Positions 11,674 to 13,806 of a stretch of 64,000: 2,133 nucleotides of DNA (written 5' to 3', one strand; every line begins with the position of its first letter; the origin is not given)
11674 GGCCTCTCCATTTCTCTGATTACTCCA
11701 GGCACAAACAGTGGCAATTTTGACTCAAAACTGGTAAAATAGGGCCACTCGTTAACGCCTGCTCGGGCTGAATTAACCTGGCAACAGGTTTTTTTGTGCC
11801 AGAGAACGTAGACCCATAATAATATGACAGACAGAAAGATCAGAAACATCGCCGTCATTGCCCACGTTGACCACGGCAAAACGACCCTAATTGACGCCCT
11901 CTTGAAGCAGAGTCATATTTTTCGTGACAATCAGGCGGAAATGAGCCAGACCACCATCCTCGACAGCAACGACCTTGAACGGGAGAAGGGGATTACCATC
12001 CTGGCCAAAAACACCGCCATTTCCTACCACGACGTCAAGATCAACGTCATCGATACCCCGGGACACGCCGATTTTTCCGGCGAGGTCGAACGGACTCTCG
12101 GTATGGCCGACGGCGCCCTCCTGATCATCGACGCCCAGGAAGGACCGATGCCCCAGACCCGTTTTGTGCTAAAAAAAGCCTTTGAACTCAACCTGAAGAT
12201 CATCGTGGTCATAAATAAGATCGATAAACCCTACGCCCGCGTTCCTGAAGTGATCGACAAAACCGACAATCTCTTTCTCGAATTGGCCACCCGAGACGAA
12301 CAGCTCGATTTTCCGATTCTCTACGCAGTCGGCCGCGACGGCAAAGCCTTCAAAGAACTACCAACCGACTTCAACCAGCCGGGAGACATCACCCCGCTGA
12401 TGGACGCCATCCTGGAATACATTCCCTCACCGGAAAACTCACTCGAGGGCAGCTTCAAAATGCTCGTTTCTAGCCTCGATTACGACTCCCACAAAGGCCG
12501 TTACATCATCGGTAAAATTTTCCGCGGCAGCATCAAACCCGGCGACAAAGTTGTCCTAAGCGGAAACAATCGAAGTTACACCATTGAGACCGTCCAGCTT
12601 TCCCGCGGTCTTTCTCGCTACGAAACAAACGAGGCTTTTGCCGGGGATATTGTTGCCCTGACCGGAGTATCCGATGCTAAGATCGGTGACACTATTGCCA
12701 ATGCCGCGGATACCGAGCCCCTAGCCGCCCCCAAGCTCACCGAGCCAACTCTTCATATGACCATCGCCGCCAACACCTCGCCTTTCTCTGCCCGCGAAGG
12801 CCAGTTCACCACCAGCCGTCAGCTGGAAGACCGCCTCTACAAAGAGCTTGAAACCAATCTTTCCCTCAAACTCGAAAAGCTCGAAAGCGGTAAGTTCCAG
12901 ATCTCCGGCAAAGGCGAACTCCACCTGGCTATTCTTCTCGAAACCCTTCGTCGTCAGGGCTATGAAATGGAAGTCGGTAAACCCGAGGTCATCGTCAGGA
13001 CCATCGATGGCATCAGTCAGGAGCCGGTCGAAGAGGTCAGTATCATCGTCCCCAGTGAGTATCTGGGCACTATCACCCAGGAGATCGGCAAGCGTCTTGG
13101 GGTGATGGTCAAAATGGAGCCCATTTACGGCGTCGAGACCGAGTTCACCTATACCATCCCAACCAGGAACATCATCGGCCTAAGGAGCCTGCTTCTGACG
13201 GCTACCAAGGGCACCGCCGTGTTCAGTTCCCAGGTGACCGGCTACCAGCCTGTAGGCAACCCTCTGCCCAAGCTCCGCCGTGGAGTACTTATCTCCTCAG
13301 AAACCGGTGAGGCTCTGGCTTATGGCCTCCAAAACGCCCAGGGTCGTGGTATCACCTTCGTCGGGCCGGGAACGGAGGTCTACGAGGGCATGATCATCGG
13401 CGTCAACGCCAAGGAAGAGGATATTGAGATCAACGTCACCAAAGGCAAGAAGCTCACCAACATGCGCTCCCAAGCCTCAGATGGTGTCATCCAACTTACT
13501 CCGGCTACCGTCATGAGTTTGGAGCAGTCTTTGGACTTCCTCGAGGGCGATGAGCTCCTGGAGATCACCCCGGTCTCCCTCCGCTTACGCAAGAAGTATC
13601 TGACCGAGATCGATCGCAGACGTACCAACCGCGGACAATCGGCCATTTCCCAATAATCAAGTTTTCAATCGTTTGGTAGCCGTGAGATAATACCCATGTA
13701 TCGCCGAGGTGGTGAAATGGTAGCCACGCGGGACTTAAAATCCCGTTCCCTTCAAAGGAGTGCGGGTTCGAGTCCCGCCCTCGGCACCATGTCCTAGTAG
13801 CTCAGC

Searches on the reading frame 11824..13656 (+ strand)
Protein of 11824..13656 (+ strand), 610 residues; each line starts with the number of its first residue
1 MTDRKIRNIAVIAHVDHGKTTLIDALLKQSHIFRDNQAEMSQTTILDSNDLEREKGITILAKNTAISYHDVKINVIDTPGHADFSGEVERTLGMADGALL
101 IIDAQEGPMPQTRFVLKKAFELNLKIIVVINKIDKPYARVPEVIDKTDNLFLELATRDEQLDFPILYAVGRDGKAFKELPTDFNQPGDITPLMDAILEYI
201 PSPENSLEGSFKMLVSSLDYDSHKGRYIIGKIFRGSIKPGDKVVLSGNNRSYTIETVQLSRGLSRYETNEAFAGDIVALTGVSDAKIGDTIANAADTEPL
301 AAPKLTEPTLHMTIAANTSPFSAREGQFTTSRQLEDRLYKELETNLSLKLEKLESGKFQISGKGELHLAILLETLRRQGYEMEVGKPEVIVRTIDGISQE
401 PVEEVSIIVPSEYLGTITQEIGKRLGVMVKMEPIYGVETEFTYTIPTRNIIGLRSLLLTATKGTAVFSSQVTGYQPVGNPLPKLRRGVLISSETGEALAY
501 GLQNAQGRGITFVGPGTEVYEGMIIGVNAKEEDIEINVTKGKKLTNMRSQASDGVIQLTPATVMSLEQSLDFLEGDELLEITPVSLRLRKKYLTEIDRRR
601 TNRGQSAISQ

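Call 50: search_protein_families(library=pfam, proteins=[window:11824-13656:+], max_evalue=0.0001)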
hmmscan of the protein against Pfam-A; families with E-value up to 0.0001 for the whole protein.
window:11824-13656:+ (610 aa): 6 families
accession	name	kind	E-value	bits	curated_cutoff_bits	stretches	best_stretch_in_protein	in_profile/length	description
PF00009.33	GTP_EFTU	-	1.1e-57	195.1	26.5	1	5-202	2-188/188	Elongation factor Tu GTP binding domain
PF21018.2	BipA_C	-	6.5e-42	142.2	23.8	1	486-594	1-109/110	TypA/BipA C-terminal domain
PF00679.30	EFG_C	-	1.1e-18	67.5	27.9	1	399-479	3-83/89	Elongation factor G C-terminus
PF03144.31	GTP_EFTU_D2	-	1.5e-13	51.4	30.3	1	225-292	1-73/73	Elongation factor Tu domain 2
PF22042.2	EF-G_D2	-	2.2e-11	44.2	27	1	211-292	2-82/84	Elongation factor G domain 2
PF01926.29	MMR_HSR1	-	6.2e-07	30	21.9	1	9-132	2-113/113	50S ribosome-binding GTPase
